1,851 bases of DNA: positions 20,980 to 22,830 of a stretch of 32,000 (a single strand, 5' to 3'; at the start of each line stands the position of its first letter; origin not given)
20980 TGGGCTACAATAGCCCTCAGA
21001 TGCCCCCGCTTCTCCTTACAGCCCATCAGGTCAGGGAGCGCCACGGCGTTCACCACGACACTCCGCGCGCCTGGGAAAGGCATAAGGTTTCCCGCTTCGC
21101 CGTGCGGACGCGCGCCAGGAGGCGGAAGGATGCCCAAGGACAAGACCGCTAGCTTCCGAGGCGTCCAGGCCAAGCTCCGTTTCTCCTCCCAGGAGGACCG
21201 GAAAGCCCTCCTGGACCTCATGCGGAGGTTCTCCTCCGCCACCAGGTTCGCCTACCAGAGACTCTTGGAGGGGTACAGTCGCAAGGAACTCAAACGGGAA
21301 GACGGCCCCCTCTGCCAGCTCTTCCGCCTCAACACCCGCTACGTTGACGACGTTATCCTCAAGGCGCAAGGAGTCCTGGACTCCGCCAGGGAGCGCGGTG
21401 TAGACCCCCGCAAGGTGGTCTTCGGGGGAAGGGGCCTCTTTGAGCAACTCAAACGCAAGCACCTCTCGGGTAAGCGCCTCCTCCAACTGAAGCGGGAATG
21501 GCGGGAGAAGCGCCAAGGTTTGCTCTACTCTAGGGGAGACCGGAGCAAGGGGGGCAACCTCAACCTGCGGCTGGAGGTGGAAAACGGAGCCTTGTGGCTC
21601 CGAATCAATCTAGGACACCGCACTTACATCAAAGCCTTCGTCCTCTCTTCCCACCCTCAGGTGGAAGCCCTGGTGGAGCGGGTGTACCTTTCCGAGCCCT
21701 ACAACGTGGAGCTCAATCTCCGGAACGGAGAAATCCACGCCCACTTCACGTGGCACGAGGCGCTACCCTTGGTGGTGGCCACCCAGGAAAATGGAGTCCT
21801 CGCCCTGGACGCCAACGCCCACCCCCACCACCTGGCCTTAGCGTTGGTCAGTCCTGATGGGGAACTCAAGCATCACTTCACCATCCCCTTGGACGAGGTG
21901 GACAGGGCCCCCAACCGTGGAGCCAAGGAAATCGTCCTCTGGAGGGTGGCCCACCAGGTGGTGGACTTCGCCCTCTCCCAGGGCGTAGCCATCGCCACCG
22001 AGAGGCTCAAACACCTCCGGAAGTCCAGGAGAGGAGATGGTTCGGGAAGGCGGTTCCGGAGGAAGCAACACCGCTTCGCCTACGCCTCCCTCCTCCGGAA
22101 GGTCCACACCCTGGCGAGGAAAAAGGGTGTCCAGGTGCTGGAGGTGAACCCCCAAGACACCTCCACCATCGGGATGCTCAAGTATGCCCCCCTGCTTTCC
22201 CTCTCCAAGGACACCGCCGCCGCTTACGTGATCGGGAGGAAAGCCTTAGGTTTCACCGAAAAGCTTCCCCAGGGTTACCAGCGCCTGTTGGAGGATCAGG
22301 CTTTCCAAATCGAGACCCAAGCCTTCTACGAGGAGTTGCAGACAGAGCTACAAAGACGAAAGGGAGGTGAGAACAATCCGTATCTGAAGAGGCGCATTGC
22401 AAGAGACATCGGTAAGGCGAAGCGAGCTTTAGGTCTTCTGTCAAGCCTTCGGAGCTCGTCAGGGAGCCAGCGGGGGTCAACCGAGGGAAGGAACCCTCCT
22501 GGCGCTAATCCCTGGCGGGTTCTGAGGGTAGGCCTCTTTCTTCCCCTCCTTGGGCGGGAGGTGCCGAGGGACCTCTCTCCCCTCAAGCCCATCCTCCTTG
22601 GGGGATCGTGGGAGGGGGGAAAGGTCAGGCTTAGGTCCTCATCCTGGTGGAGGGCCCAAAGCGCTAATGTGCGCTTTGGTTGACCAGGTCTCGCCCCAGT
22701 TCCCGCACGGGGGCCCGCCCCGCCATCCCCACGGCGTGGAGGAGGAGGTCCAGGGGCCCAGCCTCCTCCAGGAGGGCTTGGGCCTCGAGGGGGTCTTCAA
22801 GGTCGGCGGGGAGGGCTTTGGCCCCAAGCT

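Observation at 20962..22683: Zinc-ribbon-less TnpB-like RuvC protein on a 1.7-kb tnpA-less element that splits an SDR gene at a GTTGA repeat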

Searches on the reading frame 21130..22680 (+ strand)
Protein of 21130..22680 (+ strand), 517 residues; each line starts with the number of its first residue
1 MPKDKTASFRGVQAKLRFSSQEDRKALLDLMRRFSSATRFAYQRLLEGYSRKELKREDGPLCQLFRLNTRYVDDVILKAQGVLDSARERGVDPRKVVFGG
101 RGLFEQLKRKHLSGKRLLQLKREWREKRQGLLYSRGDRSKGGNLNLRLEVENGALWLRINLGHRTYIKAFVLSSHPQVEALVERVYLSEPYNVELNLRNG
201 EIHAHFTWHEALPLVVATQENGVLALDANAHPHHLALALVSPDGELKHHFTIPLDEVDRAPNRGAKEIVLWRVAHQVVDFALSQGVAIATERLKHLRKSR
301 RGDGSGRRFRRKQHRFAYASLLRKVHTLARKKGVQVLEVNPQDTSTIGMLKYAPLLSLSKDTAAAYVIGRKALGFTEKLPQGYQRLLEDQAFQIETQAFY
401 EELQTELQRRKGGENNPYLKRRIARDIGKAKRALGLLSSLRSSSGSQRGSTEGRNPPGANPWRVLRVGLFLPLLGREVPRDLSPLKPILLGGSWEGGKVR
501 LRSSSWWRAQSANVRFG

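Call 3: search_protein_families(library=pfam, proteins=[window:21130-22680:+], max_evalue=1)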
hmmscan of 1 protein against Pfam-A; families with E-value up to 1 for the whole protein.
window:21130-22680:+ (517 aa): 0 families

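Call 4: search_protein_families(library=ncbifam, proteins=[window:21130-22680:+], max_evalue=1)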
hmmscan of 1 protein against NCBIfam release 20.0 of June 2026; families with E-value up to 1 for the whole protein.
window:21130-22680:+ (517 aa): 4 families
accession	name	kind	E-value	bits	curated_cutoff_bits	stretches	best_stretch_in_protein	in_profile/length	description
TIGR01765.1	tspaseT_teng_N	subfamily_domain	2.9e-18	65.6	47.25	1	12-88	2-72/73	transposase, putative, N-terminal domain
TIGR01766.2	TIGR01766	domain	6.5e-12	45.8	32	1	266-345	5-82/82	IS200/IS605 family accessory protein TnpB-related protein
NF049972.1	CRISPR_Cas12f2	exception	1.4e-10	40.6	450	1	269-346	399-474/524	type V CRISPR-associated effector Cas12f2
NF040570.1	guided_TnpB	subfamily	1.3e-09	37.9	100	1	271-351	275-352/389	RNA-guided endonuclease TnpB family protein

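Call 6: find_homologous_proteins(query=window:21130-22680:+)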
Query window:21130-22680:+ (517 aa): 1092 proteins with E <= 0.001 among 8000 candidates; the best 120 are listed.
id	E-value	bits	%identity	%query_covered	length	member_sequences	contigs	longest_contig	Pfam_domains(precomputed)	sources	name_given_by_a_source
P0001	0.0e+0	1152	100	100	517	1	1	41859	PF27229.1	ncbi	-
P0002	8.8e-291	983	85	100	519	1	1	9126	PF27229.1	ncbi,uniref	ncbi:IS200/IS605 family accessory protein TnpB-related protein [Thermus sp.]|uniref:IS200/IS605 fami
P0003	8.2e-284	960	85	97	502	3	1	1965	PF27229.1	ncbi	-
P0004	1.5e-283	959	85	100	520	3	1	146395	PF27229.1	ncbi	-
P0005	3.1e-232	790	72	96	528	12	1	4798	PF27229.1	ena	-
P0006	8.7e-232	788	71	99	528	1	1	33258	PF27229.1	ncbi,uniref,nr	ncbi:IS200/IS605 family accessory protein TnpB-related protein [Thermus thermophilus]|uniref:IS200/I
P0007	1.9e-227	774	70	99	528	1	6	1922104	PF27229.1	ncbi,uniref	ncbi:IS200/IS605 family accessory protein TnpB-related protein [Thermus thermophilus]|uniref:IS200/I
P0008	2.0e-227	774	70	100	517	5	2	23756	PF27229.1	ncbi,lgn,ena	-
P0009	8.7e-227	772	70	99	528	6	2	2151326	PF27229.1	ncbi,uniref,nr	ncbi:transposase [Thermus thermophilus]|uniref:IS200/IS605 family accessory protein TnpB-related pro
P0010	2.1e-226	771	70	99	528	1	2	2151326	PF27229.1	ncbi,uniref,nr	ncbi:transposase, IS605 OrfB family [Thermus thermophilus]|uniref:IS200/IS605 family accessory prote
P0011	2.5e-226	770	69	100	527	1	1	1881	PF27229.1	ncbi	-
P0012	2.8e-226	770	68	100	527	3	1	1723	PF27229.1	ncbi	-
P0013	9.9e-226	768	69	100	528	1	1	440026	PF27229.1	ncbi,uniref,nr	ncbi:transposase, IS605 OrfB family (plasmid) [Thermus thermophilus SG0.5JP17-16]|uniref:Transposase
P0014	1.3e-225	768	69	100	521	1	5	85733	PF27229.1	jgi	jgi:IS605 OrfB family transposase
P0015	1.9e-225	768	69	99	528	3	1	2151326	PF27229.1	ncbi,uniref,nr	ncbi:IS200/IS605 family accessory protein TnpB-related protein [Thermus thermophilus]|uniref:IS200/I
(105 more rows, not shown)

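Call 7: search_solved_structures(query=window:21130-22680:+, max_evalue=10, show_alignments=3)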
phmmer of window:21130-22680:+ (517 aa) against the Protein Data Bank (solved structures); distinct sequences matched with E-value up to 10: 3.
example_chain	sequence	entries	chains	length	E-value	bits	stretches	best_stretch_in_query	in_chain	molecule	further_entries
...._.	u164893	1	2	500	0.59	12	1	263-346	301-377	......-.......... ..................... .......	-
2k5t_A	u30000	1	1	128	0.66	11.9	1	30-109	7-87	Uncharacterized protein yhhK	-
4cry_B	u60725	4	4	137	0.8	11.6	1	30-109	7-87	PANZ | PanD maturation factor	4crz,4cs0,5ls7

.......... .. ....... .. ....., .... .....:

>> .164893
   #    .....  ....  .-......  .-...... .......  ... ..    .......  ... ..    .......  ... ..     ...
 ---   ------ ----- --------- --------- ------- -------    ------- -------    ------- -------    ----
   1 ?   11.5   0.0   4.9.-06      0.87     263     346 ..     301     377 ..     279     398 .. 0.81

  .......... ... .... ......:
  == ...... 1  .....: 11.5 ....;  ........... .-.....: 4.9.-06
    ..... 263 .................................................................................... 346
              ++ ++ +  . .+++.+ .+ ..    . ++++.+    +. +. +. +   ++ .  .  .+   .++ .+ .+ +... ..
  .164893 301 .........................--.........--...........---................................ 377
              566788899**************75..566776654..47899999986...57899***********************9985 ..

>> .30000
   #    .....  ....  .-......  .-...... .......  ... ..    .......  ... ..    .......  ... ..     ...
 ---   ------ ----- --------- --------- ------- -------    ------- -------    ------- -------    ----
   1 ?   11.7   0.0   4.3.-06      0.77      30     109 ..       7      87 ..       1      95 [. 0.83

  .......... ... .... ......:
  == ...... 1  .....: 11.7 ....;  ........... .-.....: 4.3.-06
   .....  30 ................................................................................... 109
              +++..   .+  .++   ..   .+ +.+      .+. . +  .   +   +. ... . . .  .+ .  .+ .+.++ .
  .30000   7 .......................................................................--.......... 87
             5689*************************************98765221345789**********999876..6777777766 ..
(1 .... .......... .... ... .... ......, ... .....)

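Call 9: find_related_loci(query=window:21130-22680:+, collection=genome_contigs, flank=3000)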
Query window:21130-22680:+ (517 aa) in genome_contigs; peptide patterns used: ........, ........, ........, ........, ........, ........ (x = any residue, [..] = any of these).
111 stretches matched a pattern; 11 encode a relative of the query (tblastn E <= 1e-3); 11 distinct loci.
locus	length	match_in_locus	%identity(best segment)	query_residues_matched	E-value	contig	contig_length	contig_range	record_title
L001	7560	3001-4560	85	1-517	0e+0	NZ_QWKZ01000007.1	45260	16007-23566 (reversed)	Meiothermus luteus strain KCTC 52599 contig_7, whole genome shotgun sequence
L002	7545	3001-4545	68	3-517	0e+0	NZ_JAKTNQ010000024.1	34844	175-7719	Thermus altitudinis strain SYSU G00630 RDPYD18112695_A.Scaf24, whole genome shotgun sequence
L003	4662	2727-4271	70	1-515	0e+0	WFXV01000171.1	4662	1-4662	MAG: Thermaceae bacterium isolate S141_69 k151_317078, whole genome shotgun sequence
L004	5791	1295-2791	71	1-499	0e+0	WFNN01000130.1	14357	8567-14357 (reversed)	MAG: Thermaceae bacterium isolate S012_106_esom k151_335525, whole genome shotgun sequence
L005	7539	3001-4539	66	9-516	0e+0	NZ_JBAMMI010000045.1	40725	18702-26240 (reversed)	MAG: Thermus sp. isolate MAG27 ExploCarb_3808S_S2_272_length_40725_cov_34, whole genome shotgun sequence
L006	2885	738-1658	83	210-516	2e-167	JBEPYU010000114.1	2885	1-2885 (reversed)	MAG: Thermaceae bacterium isolate 03V1_S199.metabat_sens.024 NODE_22169_length_2885_cov_30.649021, whole genome shotgun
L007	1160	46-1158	66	9-366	6e-173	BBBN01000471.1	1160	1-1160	Thermus sp. JCM 17653 DNA, contig: JCM17653.contig00471, whole genome shotgun sequence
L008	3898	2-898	68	219-517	1e-128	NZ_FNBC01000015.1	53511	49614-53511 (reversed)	Thermus arciformis strain CGMCC 1.6992, whole genome shotgun sequence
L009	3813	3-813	70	243-496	5e-92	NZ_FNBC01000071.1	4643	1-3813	Thermus arciformis strain CGMCC 1.6992, whole genome shotgun sequence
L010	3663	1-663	68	297-517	4e-89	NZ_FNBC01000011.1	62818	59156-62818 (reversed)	Thermus arciformis strain CGMCC 1.6992, whole genome shotgun sequence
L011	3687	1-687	65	286-514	1e-83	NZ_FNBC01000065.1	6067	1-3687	Thermus arciformis strain CGMCC 1.6992, whole genome shotgun sequence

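Call 22: search_protein_representatives(protein=window:21130-22680:+)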
Query: 517 residues. Proteins with E-value up to 0.001 (for the whole library): 1438; up to 1e-10: 451; up to 1e-30: 83. The best 150 are listed.
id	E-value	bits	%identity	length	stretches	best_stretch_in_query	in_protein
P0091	7.4e-219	744.1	69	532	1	2-517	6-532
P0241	1.5e-152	525.4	68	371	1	5-355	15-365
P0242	2.0e-118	412.8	53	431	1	97-501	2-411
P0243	4.8e-110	385.1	49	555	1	11-497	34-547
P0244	7.9e-110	384.4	68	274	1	31-294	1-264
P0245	6.9e-107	374.7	47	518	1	10-493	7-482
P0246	1.5e-106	373.6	45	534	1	10-497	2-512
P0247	3.2e-105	369.2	66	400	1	8-264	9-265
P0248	4.1e-96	339.2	40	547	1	12-503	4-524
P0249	3.4e-94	332.9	69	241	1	278-516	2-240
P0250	2.9e-93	329.8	45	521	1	11-501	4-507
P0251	7.1e-92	325.2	70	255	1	7-220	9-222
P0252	1.7e-89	317.4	43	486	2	11-390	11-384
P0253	3.0e-88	313.3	51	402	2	12-169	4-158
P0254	7.0e-85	302.1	43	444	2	13-376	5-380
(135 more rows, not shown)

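Call 33: find_related_loci(query=A3, collection=metagenome_contigs, flank=2500)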
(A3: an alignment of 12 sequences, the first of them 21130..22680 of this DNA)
Query A3 (517 aa) in metagenome_contigs; peptide patterns used: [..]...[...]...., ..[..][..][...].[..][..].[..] (x = any residue, [..] = any of these).
600 stretches matched a pattern (row limit reached: there are more); 120 encode a relative of the query (tblastn E <= 1e-3); the best 80 are kept; 80 distinct loci.
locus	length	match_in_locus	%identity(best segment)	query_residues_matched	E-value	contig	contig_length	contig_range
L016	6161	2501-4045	70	3-517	0e+0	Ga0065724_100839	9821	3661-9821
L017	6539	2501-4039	70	3-515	0e+0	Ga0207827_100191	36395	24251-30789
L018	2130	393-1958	67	1-516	0e+0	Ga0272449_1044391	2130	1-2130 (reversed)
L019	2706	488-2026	69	3-517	0e+0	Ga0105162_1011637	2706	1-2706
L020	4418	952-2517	68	1-516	0e+0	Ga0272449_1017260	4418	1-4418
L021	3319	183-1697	69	1-499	0e+0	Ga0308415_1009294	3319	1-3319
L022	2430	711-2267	69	1-517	0e+0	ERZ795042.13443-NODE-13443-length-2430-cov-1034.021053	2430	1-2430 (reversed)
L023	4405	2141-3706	67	1-516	0e+0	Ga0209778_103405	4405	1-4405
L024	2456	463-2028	67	1-516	0e+0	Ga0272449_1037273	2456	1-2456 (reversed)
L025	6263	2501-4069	68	1-516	0e+0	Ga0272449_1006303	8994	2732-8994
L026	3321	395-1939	68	3-517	0e+0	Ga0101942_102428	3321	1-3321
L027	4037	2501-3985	69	1-495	0e+0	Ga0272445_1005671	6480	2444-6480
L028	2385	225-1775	68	1-517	0e+0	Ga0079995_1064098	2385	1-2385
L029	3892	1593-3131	68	3-516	0e+0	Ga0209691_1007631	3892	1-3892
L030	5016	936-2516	66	1-516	0e+0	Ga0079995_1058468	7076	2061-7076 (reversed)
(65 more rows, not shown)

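Call 47: find_homologous_proteins(query=A6)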
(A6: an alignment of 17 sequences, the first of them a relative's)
Query A6 (17 sequences) (534 aa, profile of the alignment): 2757 proteins with E <= 0.001 among 8000 candidates; the best 120 are listed.
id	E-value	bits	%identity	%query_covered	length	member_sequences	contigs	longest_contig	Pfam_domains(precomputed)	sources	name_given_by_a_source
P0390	2.1e-184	632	40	98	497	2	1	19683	PF27229.1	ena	-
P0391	5.9e-184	630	40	98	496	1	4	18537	PF27229.1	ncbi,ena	-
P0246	1.4e-183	629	100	100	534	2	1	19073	PF09958.15,PF27229.1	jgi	jgi:IS605 OrfB family transposase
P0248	1.8e-183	629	56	98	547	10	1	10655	PF27229.1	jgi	-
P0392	2.5e-183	628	47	72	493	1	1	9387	PF27229.1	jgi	-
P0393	2.4e-182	625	46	72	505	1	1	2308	PF27229.1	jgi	-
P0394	4.7e-182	624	41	98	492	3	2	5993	PF27229.1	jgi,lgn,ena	-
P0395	5.9e-182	624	47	72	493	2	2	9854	PF27229.1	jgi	-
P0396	1.4e-181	622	40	98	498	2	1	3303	PF27229.1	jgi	-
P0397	1.1e-180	619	46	72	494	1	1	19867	PF27229.1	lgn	-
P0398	1.1e-180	619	48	72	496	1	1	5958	PF27229.1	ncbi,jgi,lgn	-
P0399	1.1e-180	619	45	72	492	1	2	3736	PF27229.1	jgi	-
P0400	1.5e-180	619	40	98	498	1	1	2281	PF27229.1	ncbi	-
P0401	1.5e-180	619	46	72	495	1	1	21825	PF27229.1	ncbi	-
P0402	1.6e-180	619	40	98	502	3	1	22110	PF27229.1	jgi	-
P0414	1.3e-177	609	60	99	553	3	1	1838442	PF27229.1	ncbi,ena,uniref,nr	ncbi:transposase [Sulfurihydrogenibium sp. YO3AOP1]|uniref:IS200/IS605 family accessory protein TnpB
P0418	5.0e-177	607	46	95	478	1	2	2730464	PF27229.1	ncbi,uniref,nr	ncbi:IS605 OrfB family transposase [Caldanaerobacter subterraneus subsp. tengcongensis MB4]|uniref:T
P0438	2.9e-175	602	46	95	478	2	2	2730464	PF27229.1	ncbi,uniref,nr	ncbi:IS605 OrfB family transposase [Caldanaerobacter subterraneus subsp. tengcongensis MB4]|uniref:T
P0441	3.9e-175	601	45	95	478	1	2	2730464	PF27229.1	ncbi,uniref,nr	ncbi:IS605 OrfB family transposase [Caldanaerobacter subterraneus subsp. tengcongensis MB4]|uniref:T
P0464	6.8e-174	597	61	100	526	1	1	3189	PF27229.1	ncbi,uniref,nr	ncbi:MAG: IS200/IS605 family accessory protein TnpB-related protein [Thermofilum sp.]|uniref:IS200/I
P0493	4.1e-173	594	45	100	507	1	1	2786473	PF27229.1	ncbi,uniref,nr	ncbi:transposase [Caldicellulosiruptor acetigenus I77R1B]|uniref:Transposase n=1 Tax=Caldicellulosir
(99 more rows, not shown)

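Call 55: find_encoding_contigs(protein=P0001, flank=10000, max_places=3)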
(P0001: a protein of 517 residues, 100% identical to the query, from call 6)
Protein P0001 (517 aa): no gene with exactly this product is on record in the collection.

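Call 62: predict_structure(alignment_id=A7)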
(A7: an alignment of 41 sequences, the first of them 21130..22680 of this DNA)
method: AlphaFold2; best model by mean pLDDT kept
length: 517 residues; sequences in the alignment: 41
mean_pLDDT: 82.3   pTM: 0.62
mean pLDDT of the five models: 82.3, 80.0, 79.1, 79.0, 77.6
residues with pLDDT >= 90: 217; 70-90: 221; 50-70: 23; < 50: 56
segments of 3 or more residues with pLDDT < 50: 1-4, 297-314, 443-457, 499-517
pLDDT, mean of each block of 10 residues (from residue 1): 54 94 96 96 93 83 90 94 83 87 88 88 93 90 91 92 92 87 88 95 92 84 87 85 95 85 79 93 96 58 43 59 87 89 86 90 94 91 88 90 94 92 89 84 40 44 88 79 84 62 34 29
secondary structure, 60 per line:
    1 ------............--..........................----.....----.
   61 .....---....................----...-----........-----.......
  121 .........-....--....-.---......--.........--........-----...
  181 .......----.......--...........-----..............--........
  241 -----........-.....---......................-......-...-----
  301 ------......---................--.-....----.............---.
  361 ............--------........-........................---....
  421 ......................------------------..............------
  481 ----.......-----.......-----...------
elements in order: E7-18 H21-46 H51-55 H60-65 H69-88 H101-108 H114-129 E131-134 E146-151 E154-162 E165-172 H178-187 E192-198 E201-211 E217-230 E233-240 E246-253 H255-259 H263-284 E286-291 H307-312 H316-331 E336-339 H344-356 H360-372 H381-388 H390-413 H417-442 H461-474 H485-491 H497-503

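Call 64: fold_search(model_id=the predicted structure, library=pdb)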
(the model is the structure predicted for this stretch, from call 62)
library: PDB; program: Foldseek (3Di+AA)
matches with E <= 10: 510; with E <= 0.001: 32
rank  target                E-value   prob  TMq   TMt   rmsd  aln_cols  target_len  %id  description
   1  8j3r_B                1.3e-10  1.00  0.28  0.36  16.6       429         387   12  Cryo-EM structure of the AsCas12f-HKRA-sgRNAS3-5v7-target DNA (released 2023-09-27)
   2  8j3r_A                3.9e-10  1.00  0.44  0.52   9.1       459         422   12  Cryo-EM structure of the AsCas12f-HKRA-sgRNAS3-5v7-target DNA (released 2023-09-27)
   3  8j1j_B                4.5e-10  1.00  0.27  0.34  16.5       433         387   13  Cryo-EM structure of the AsCas12f-YHAM-sgRNAS3-5v7-target DNA (released 2023-09-27)
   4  8j12_A                1.1e-09  1.00  0.45  0.54   9.4       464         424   13  Cryo-EM structure of the AsCas12f-sgRNA-target DNA ternary complex (released 2023-09-27)
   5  8j12_B                2.3e-09  1.00  0.26  0.33  16.8       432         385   12  Cryo-EM structure of the AsCas12f-sgRNA-target DNA ternary complex (released 2023-09-27)
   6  8dzj_A                1.2e-08  1.00  0.43  0.52   8.8       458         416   12  Cryo-EM structure of Acidibacillus sulfuroxidans Cas12f in complex with sgRNA and target DNA (released 2023-07-12)
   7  9nzq_A                3.5e-08  1.00  0.42  0.50   9.4       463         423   13  Cryo-EM structure of OsCas12f-gRNA-DNA ternary complex. State II (released 2026-04-08)
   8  7wju_A                3.8e-08  1.00  0.44  0.54   9.1       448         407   12  Cryo-EM structure of the AsCas12f1-sgRNAv1-dsDNA ternary complex (released 2023-01-18)
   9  9nzs_A                9.3e-08  1.00  0.38  0.46   9.1       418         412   14  Cryo-EM structure of OsCas12f-gRNA-DNA ternary complex. State III (released 2026-04-08)
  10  7c7l_A                3.2e-07  1.00  0.35  0.35  20.3       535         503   11  Cryo-EM structure of the Cas12f1-sgRNA-target DNA complex (released 2020-12-23)
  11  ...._B                7.3e-07  1.00  0.26  0.33  14.4       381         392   14  SpCas12Cas12f1 in complex with sgRNA and cognate DNA (released 2025-07-23)
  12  9n9m_A                1.7e-06  1.00  0.36  0.48   9.8       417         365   10  Cryo-EM structure of the dCas12f-gRNA-DNA complex (partial R-Loop) (released 2025-12-24)
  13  7l48_A                1.8e-06  1.00  0.35  0.35  20.8       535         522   11  Cryo-EM structure of a CRISPR-Cas12f Binary Complex (released 2021-06-02)
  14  8axb_A                3.1e-06  1.00  0.41  0.48   8.7       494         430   10  Cryo-EM structure of Cas12k-sgRNA binary complex (type V-K CRISPR-associated transposon) (released 2024-04-10)
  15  9nzr_B                3.5e-06  1.00  0.23  0.26  22.4       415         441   12  Structure of Al3Cas12f State II (released 2026-04-08)
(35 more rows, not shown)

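Call 65: search_protein_families(library=pfam, proteins=[L002:2370-3011:+], max_evalue=0.01)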
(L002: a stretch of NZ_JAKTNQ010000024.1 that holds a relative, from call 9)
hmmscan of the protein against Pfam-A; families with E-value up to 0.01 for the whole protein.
L002:2370-3011:+ (214 aa): 5 families
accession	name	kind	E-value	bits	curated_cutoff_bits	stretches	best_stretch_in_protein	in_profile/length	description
PF00239.26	Resolvase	-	1.5e-23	83.9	23.3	1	69-199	3-137/145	Resolvase, N terminal domain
PF12728.13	HTH_17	-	1.4e-11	44.9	27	1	5-52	1-47/51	Helix-turn-helix domain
PF00376.29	MerR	-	1.8e-08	34.5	28.2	1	13-43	7-38/38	MerR family regulatory protein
PF13411.12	MerR_1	-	1.9e-08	34.7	21.6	1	8-52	3-47/69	MerR HTH family regulatory protein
PF13384.12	HTH_23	-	0.0043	17.3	24.6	0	6-27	18-39/50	Homeodomain-like domain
